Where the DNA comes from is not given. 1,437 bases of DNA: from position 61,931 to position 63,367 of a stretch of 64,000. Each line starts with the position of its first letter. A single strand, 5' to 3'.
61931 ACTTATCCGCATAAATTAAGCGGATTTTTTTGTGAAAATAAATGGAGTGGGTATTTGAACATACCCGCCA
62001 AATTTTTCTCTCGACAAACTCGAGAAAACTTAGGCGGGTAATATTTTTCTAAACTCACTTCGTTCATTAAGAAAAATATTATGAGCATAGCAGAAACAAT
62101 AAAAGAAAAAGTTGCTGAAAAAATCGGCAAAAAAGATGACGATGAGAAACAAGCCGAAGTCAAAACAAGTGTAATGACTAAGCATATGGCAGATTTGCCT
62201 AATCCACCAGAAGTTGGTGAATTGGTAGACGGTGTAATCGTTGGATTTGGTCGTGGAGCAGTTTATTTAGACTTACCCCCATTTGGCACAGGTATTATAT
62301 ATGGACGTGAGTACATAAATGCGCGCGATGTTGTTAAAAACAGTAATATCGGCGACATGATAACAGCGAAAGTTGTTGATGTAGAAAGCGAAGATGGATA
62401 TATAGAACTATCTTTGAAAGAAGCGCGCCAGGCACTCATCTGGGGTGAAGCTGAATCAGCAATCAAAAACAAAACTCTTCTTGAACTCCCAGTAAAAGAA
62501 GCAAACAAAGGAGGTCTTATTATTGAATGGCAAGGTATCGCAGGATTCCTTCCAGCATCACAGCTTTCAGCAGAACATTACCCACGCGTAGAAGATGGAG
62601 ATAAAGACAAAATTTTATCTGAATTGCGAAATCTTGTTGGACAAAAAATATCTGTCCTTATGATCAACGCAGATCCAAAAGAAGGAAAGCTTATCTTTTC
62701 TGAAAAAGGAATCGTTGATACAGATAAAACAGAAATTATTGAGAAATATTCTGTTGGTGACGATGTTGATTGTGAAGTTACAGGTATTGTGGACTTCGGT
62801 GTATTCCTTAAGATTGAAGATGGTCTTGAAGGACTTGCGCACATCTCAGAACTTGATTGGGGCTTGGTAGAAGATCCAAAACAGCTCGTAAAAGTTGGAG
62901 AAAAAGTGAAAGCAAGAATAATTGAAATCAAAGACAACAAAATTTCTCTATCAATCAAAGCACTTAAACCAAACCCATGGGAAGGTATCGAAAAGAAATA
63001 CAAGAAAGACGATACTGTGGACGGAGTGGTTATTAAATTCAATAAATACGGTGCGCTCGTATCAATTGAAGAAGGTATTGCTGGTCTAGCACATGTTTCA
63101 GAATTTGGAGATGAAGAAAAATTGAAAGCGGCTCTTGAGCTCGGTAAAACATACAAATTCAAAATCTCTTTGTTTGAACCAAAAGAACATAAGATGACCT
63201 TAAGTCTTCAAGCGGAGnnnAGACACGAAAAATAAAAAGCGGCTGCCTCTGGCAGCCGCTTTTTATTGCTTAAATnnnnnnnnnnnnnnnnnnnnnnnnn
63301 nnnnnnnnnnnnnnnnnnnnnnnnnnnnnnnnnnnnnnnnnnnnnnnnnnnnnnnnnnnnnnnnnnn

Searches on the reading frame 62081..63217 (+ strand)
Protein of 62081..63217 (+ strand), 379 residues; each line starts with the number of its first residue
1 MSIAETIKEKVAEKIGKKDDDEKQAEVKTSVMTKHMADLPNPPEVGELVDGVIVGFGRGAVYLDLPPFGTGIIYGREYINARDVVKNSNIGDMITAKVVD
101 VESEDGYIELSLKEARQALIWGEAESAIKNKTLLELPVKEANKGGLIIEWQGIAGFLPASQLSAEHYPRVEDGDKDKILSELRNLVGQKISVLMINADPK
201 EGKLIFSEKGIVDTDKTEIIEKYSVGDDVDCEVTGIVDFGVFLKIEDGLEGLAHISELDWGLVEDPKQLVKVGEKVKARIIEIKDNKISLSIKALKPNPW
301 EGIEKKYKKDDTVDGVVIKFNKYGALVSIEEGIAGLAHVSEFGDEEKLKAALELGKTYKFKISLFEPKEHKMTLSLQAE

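Call 14: find_related_loci(query=window:62081-63217:+, collection=genome_contigs, flank=4000)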
Query window:62081-63217:+ (379 aa) in genome_contigs; peptide patterns used: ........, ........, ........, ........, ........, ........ (x = any residue, [..] = any of these).
396 stretches matched a pattern; 313 encode a relative of the query (tblastn E <= 1e-3); the best 80 are kept; 80 distinct loci.
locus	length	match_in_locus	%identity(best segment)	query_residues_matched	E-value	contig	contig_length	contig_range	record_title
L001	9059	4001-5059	73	22-375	2e-174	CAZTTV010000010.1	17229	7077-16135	MAG TPA_asm: uncultured Candidatus Saccharibacteria bacterium isolate SRP128015_co3_109 genome assembly, contig: NODE_34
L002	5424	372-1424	69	29-379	1e-163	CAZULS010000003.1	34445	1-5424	MAG TPA_asm: uncultured Candidatus Saccharibacteria bacterium isolate SRP167671_co2_238 genome assembly, contig: NODE_16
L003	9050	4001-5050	69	30-379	8e-163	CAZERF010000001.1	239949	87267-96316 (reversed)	MAG TPA_asm: uncultured Candidatus Saccharibacteria bacterium isolate binchicken_co245_337 genome assembly, contig: NODE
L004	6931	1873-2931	69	25-376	3e-162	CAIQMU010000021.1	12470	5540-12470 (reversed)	uncultured bacterium isolate AM-lipid-02-D4_bin-0951 genome assembly, contig: bin-0951:021/122, whole genome shotgun seq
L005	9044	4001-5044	69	32-379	6e-162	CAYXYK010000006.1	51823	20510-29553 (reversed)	MAG TPA_asm: uncultured Candidatus Saccharibacteria bacterium isolate SRP170004_co1_45 genome assembly, contig: NODE_771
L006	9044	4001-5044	69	28-375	6e-161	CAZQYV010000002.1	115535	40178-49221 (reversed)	MAG TPA_asm: uncultured Candidatus Saccharibacteria bacterium isolate SRP286056_co1_693 genome assembly, contig: NODE_11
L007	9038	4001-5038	70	31-376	2e-160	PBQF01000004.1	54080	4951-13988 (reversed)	MAG: Parcubacteria group bacterium isolate NP996 44102, whole genome shotgun sequence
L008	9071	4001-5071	68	21-377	3e-160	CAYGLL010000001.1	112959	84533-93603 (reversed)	MAG TPA_asm: uncultured Candidatus Saccharibacteria bacterium isolate ERP113451_co5_314 genome assembly, contig: NODE_11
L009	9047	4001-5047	67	28-376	2e-159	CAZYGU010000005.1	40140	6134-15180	MAG TPA_asm: uncultured Candidatus Saccharibacteria bacterium isolate SRP278252_co2_822 genome assembly, contig: NODE_18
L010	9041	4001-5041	71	29-375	1e-159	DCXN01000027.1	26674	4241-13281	MAG TPA_asm: Patescibacteria group bacterium UBA2135 UBA2135_contig_4028, whole genome shotgun sequence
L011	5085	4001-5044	69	28-375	7e-161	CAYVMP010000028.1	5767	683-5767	MAG TPA_asm: uncultured Candidatus Saccharibacteria bacterium isolate SRP278252_co1_28 genome assembly, contig: NODE_272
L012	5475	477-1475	73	43-375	1e-159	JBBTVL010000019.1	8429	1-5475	MAG: Patescibacteria group bacterium isolate H51-bin144_1 H51_bin144_1_000000000019, whole genome shotgun sequence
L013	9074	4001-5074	66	19-376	3e-159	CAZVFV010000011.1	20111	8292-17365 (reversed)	MAG TPA_asm: uncultured Candidatus Saccharibacteria bacterium isolate SRP128246_co1_407 genome assembly, contig: NODE_55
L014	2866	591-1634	68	28-375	4e-168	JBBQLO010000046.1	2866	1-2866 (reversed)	MAG: Parcubacteria group bacterium isolate Co_metawrap_489 Cmw_489_k141_706635_length_2866_cov_9.9736, whole genome shot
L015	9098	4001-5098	67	11-377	3e-159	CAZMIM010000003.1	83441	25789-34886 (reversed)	MAG TPA_asm: uncultured Candidatus Saccharibacteria bacterium isolate SRP334346_co1_199 genome assembly, contig: NODE_37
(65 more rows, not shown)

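Call 17: find_homologous_proteins(query=window:62081-63217:+, max_evalue=1e-80)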
Query window:62081-63217:+ (379 aa): 7973 proteins with E <= 1e-80 among 8000 candidates; the best 120 are listed.
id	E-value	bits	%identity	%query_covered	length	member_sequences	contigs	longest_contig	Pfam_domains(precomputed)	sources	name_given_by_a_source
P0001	1.0e-240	816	100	100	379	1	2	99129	PF21543.4,PF00575.30,PF23459.2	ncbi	ncbi:S1 RNA-binding domain-containing protein [Patescibacteria group bacterium]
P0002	5.8e-215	731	88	100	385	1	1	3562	PF21543.4,PF00575.30,PF23459.2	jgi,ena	-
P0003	9.7e-211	717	87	100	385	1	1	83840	PF21543.4,PF00575.30,PF23459.2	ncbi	ncbi:S1 RNA-binding domain-containing protein [Patescibacteria group bacterium]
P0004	2.7e-202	689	82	100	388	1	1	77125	PF21543.4,PF00575.30,PF23459.2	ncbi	-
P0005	7.0e-178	609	76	94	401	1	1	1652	PF21543.4,PF00575.30,PF23459.2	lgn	-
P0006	2.6e-174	597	75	94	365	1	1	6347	PF21543.4,PF00575.30,PF23459.2,PF21710.4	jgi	-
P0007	2.8e-174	597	75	93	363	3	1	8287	PF21543.4,PF00575.30,PF23459.2,PF21710.4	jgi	-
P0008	3.3e-174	597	76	93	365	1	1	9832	PF21543.4,PF00575.30,PF23459.2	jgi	-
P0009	6.4e-172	589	71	99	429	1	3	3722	PF00575.30,PF23459.2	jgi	-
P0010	3.8e-171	587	72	99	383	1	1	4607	PF21543.4,PF00575.30,PF23459.2,PF21710.4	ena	-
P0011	9.5e-171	586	74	92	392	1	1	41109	PF21543.4,PF00575.30,PF23459.2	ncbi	-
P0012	1.8e-170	585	74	92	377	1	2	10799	PF21543.4,PF00575.30,PF23459.2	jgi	-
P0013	3.1e-170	584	74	91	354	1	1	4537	PF21543.4,PF00575.30,PF23459.2,PF21710.4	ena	-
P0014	4.2e-169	580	70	100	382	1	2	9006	PF00575.30,PF23459.2,PF21710.4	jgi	-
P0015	1.6e-168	578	72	92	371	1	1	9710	PF21543.4,PF00575.30,PF23459.2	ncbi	-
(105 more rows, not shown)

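Call 18: find_encoding_contigs(protein=P0003, flank=5000, max_places=2)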
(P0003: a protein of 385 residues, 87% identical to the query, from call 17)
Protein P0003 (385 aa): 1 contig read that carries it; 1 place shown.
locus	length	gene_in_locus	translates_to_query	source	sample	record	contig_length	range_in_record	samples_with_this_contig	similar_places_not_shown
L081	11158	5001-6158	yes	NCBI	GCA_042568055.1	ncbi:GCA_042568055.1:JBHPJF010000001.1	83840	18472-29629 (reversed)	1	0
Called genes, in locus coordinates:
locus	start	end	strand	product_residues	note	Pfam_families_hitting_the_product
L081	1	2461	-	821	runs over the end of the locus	PF00521:DNA_topoisoIV, PF03989:DNA_gyraseA_C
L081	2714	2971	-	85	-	-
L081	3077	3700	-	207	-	PF13483:Lactamase_B_3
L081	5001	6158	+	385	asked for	PF21543:CvfB_2nd (faint), PF23459:S1_RRP5 (faint), PF00575:S1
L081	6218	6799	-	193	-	PF01195:Pept_tRNA_hydro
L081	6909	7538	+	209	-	PF10502:Peptidase_S26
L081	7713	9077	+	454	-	PF13393:tRNA-synt_His, PF00587:tRNA-synt_2b, PF03129:HGTP_anticodon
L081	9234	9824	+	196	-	PF03575:Peptidase_S51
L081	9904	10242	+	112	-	-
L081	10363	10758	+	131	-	PF02130:YbeY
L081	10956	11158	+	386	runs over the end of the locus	PF11104:PilM_2, PF02491:SHS2_FTSA, PF14450:FtsA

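Call 19: find_encoding_contigs(protein=P0004, flank=5000, max_places=2)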
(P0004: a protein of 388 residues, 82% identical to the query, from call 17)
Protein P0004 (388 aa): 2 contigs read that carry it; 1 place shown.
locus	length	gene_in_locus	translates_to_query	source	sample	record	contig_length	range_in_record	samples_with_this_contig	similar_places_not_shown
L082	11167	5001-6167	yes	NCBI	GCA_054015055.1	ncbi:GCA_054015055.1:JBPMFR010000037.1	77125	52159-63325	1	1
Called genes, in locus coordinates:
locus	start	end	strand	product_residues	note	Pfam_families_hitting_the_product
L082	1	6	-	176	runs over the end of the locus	PF13489:Methyltransf_23 (weak), PF01135:PCMT, PF01209:Ubie_methyltran, PF01728:FtsJ (weak), PF13847:Methyltransf_31, PF08241:Methyltransf_11, PF08242:Methyltransf_12, PF13649:Methyltransf_25, +2 more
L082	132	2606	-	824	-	PF00521:DNA_topoisoIV, PF03989:DNA_gyraseA_C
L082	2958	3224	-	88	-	-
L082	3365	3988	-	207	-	PF13483:Lactamase_B_3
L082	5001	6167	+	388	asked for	PF21543:CvfB_2nd (faint), PF23459:S1_RRP5 (faint), PF00575:S1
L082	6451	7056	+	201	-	PF10502:Peptidase_S26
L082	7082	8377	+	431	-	PF13393:tRNA-synt_His, PF00587:tRNA-synt_2b, PF03129:HGTP_anticodon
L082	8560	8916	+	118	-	-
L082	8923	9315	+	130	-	PF02130:YbeY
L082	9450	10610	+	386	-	PF11104:PilM_2, PF02491:SHS2_FTSA, PF14450:FtsA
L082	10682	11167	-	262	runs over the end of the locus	-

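Call 20: find_encoding_contigs(protein=P0002, flank=5000, max_places=2)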
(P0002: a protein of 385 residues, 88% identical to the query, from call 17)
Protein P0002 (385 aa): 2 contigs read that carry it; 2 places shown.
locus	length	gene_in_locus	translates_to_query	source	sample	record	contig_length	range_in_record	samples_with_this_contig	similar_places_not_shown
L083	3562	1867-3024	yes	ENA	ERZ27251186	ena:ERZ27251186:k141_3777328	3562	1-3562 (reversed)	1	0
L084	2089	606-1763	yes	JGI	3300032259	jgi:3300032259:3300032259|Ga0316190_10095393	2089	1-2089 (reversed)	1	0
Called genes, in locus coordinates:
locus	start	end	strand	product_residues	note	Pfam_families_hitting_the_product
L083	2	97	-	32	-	?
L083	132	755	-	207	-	PF13483:Lactamase_B_3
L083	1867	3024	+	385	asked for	PF21543:CvfB_2nd (faint), PF23459:S1_RRP5 (faint), PF00575:S1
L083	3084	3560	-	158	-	?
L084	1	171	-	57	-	?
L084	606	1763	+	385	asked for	PF21543:CvfB_2nd (faint), PF23459:S1_RRP5 (faint), PF00575:S1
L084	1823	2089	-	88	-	?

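Call 34: find_encoding_contigs(protein=P0008, flank=3000, max_places=1)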
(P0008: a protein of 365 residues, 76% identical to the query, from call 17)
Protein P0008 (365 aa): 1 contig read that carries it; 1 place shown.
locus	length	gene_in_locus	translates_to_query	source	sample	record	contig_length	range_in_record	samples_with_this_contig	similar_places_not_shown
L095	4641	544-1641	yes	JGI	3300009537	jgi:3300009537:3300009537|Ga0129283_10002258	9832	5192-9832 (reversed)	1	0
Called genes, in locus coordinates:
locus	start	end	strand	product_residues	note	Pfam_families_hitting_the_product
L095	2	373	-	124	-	?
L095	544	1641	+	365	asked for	PF21543:CvfB_2nd (faint), PF23459:S1_RRP5 (faint), PF00575:S1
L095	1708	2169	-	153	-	-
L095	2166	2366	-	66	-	-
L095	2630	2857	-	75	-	-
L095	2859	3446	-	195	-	PF01195:Pept_tRNA_hydro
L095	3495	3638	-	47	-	-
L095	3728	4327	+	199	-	PF00574:CLP_protease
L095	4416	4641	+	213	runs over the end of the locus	PF10502:Peptidase_S26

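Call 35: find_encoding_contigs(protein=P0011, flank=3000, max_places=1)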
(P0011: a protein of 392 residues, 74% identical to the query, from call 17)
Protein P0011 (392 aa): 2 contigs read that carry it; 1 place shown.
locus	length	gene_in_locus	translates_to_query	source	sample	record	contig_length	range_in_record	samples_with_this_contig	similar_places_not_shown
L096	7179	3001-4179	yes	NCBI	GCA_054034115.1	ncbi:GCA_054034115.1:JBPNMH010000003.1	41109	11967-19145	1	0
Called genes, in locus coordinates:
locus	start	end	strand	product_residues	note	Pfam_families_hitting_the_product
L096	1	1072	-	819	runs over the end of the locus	PF00521:DNA_topoisoIV, PF03989:DNA_gyraseA_C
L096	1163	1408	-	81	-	-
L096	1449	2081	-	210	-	PF13483:Lactamase_B_3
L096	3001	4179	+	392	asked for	PF21543:CvfB_2nd (faint), PF23459:S1_RRP5 (faint), PF00575:S1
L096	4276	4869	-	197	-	PF01195:Pept_tRNA_hydro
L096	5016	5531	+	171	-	-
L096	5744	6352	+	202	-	PF10502:Peptidase_S26, PF00717:Peptidase_S24 (faint)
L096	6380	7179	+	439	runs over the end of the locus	PF13393:tRNA-synt_His, PF00587:tRNA-synt_2b, PF03129:HGTP_anticodon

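Call 36: find_encoding_contigs(protein=P0012, flank=3000, max_places=1)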
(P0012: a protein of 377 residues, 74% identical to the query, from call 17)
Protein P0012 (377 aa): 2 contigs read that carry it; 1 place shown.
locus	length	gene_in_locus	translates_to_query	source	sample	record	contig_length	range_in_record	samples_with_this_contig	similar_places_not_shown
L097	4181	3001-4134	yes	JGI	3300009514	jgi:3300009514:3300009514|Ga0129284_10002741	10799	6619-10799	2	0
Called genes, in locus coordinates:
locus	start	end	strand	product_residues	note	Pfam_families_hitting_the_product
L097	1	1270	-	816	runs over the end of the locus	PF00521:DNA_topoisoIV, PF03989:DNA_gyraseA_C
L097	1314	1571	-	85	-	-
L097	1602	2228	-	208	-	PF13483:Lactamase_B_3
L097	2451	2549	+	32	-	-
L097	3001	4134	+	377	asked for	PF21543:CvfB_2nd (faint), PF23459:S1_RRP5 (faint), PF00575:S1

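Call 37: find_encoding_contigs(protein=P0007, flank=3000, max_places=1)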
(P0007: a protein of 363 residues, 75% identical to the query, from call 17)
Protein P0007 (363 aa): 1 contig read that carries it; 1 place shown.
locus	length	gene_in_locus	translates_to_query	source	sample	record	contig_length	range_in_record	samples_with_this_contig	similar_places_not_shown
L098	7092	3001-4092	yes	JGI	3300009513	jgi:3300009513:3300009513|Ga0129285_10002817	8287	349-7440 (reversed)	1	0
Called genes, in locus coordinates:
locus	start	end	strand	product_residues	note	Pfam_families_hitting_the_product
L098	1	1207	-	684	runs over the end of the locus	?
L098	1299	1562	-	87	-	-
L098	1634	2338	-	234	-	PF13483:Lactamase_B_3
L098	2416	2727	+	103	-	PF02599:CsrA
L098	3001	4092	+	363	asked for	PF21543:CvfB_2nd (faint), PF21710:Spt6_S1 (faint), PF23459:S1_RRP5 (faint), PF00575:S1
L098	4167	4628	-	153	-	-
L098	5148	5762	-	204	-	PF01195:Pept_tRNA_hydro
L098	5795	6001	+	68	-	-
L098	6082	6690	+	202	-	PF10502:Peptidase_S26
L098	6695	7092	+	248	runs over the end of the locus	?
